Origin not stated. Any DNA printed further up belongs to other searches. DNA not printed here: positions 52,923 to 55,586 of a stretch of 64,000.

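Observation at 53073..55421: Tat-signal protein built almost entirely from about 45 tandem 13-residue Gly/Arg/His repeats; I cannot place the repeat type in a known family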

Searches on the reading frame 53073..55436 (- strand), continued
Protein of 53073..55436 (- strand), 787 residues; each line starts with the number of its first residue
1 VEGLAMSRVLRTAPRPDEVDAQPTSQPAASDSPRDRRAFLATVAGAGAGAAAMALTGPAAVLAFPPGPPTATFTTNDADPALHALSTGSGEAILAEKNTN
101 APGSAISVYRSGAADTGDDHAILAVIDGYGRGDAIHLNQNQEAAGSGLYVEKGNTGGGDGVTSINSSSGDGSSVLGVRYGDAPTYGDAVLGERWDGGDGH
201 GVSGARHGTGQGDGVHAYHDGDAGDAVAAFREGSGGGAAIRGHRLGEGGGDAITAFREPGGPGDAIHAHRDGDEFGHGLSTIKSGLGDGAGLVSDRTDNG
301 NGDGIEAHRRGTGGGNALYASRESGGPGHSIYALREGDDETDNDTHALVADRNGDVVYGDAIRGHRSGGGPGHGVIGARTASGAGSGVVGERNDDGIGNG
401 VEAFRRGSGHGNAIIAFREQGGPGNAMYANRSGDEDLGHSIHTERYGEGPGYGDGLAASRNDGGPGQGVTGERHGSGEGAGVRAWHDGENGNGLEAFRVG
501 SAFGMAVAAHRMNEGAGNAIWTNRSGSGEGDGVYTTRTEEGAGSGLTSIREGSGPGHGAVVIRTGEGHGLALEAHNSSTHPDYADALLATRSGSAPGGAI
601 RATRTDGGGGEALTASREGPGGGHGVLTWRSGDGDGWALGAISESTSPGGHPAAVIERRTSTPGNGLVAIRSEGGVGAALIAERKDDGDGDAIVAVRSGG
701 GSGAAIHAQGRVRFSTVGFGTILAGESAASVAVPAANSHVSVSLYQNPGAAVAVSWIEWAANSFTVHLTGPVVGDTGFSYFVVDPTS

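Call 74: search_protein_families(library=phrogs, proteins=[window:53073-55421:-, P0064, P0027, P0003, P0037], max_evalue=0.1)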
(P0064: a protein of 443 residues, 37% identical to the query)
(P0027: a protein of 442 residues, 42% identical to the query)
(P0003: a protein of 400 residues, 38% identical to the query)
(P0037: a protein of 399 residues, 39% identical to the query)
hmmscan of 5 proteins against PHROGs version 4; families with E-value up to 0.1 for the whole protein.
window:53073-55421:- (782 aa): 0 families

P0064 (443 aa): 13 families
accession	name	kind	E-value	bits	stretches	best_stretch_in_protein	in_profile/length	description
phrog_38237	-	unknown function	2.3e-15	56.9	1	19-166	104-250/697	-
phrog_30017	-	unknown function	4.2e-15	55.7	1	45-151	128-231/1025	-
phrog_32960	-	unknown function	5.4e-15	55.7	1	19-146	104-230/762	-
phrog_1640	-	tail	1.3e-12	48.6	1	43-148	128-236/765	tail protein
phrog_36601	-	tail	4.5e-11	42.7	1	33-146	132-251/1084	tail fiber protein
phrog_17587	-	tail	1.9e-09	37.5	1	4-77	3-73/641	tail fiber protein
phrog_17462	-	unknown function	2.8e-08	33.8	1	1-59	1-58/542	-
phrog_28871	-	unknown function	1e-07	31.1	1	19-137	97-215/946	-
phrog_17220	-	unknown function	2.8e-07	30.2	1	37-176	122-261/868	-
phrog_9823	-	tail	7.7e-07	28.9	1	75-146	73-151/725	tail fiber protein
phrog_20656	-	unknown function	7.8e-07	29.1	1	20-129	19-122/593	-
phrog_5510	-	tail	7.9e-06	25.5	1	38-146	124-239/789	tail fiber protein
phrog_18671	-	unknown function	4.2e-05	24.6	1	1-66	1-63/197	-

P0027 (442 aa): 3 families
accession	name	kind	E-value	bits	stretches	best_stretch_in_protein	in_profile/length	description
phrog_14558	-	tail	0.0026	17.1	1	37-62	103-128/740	tail spike protein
phrog_13893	-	tail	0.032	13.5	1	39-82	198-241/648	tail protein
phrog_17312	-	tail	0.063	12.5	1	42-103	298-358/792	tail protein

P0003 (400 aa): 0 families

P0037 (399 aa): 0 families

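Call 80: find_encoding_contigs(protein=P0004, flank=7000, max_places=2)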
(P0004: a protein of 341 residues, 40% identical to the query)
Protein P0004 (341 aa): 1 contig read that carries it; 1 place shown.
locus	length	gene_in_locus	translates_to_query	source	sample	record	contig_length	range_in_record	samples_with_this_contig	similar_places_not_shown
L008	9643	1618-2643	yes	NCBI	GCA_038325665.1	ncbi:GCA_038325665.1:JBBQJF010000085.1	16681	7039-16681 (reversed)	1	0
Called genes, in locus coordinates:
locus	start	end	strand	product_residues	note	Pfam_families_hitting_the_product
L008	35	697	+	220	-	PF00413:Peptidase_M10 (weak)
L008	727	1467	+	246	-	-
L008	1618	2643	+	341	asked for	-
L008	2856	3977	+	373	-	PF01594:AI-2E_transport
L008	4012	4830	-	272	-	PF00378:ECH_1, PF16113:ECH_2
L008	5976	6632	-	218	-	-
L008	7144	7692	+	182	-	PF09990:DUF2231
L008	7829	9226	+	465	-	PF00890:FAD_binding_2, PF01134:GIDA, PF03486:HI0933_like (faint), PF07992:Pyr_redox_2, PF12831:FAD_oxidored, PF13450:NAD_binding_8 (faint), PF00070:Pyr_redox, PF02852:Pyr_redox_dim, +1 more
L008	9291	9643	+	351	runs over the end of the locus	PF00676:E1_dh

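Call 81: find_encoding_contigs(protein=P0003, flank=7000, max_places=2)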
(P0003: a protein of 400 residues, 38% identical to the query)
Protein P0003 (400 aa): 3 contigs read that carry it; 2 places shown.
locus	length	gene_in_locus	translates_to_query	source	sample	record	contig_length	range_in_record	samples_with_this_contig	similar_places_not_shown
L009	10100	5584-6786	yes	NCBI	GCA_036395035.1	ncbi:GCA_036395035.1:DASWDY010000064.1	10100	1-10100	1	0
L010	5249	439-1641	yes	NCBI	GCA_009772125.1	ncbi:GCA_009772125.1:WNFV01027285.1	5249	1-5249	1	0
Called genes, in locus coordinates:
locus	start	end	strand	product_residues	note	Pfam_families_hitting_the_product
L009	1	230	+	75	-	?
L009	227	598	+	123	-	PF10012:DUF2255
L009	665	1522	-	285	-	PF00730:HhH-GPD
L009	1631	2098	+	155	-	PF03449:GreA_GreB_N, PF01272:GreA_GreB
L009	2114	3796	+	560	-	PF01921:tRNA-synt_1f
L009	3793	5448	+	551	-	PF03065:Glyco_hydro_57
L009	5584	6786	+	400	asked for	-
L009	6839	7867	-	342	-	PF08240:ADH_N, PF16912:Glu_dehyd_C, PF00107:ADH_zinc_N, PF13602:ADH_zinc_N_2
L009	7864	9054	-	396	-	PF00155:Aminotran_1_2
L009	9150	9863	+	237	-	-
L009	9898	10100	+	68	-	PF01965:DJ-1_PfpI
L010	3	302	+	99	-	?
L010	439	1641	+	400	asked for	-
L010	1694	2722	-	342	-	PF08240:ADH_N, PF16912:Glu_dehyd_C, PF00107:ADH_zinc_N, PF13602:ADH_zinc_N_2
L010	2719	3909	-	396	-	PF00155:Aminotran_1_2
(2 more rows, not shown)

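Call 82: find_encoding_contigs(protein=P0005, flank=7000, max_places=2)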
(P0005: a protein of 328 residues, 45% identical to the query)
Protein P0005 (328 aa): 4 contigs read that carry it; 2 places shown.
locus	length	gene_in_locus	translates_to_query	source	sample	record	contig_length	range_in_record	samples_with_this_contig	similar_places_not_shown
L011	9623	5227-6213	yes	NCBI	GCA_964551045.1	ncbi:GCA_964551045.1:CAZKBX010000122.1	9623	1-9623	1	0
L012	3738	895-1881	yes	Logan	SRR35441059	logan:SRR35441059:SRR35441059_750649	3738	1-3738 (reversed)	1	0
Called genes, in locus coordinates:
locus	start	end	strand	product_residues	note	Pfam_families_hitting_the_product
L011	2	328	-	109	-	?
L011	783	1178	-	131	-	PF01842:ACT (weak), PF19571:ACT_8, PF22629:ACT_AHAS_ss (faint), PF22468:ACT_9 (faint)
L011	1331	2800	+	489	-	PF26549:Tricorn_N (faint), PF07676:PD40 (faint)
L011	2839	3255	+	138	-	PF00903:Glyoxalase (weak)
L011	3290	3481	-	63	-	-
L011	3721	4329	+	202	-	PF07040:DUF1326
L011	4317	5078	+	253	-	PF09948:PpoB2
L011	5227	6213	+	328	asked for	-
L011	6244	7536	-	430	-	PF26549:Tricorn_N, PF26550:Tricorn_2nd (faint), PF07676:PD40 (faint)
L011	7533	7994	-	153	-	PF04542:Sigma70_r2, PF08281:Sigma70_r4_2, PF04545:Sigma70_r4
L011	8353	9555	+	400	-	-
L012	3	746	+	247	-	?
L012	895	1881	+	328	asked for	-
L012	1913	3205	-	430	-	PF26549:Tricorn_N, PF26550:Tricorn_2nd (faint), PF07676:PD40 (faint)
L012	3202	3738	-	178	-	?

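Call 99: search_protein_families(library=ncbifam, proteins=[P0003, P0037], max_evalue=10)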
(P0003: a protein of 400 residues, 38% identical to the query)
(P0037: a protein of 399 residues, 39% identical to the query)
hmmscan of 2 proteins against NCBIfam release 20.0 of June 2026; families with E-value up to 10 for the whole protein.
P0003 (400 aa): 0 families

P0037 (399 aa): 1 family
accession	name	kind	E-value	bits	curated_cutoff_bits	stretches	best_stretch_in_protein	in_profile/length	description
NF052375.1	antisigma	equivalog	2.3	8.1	100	1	5-47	63-104/217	anti-sigma factor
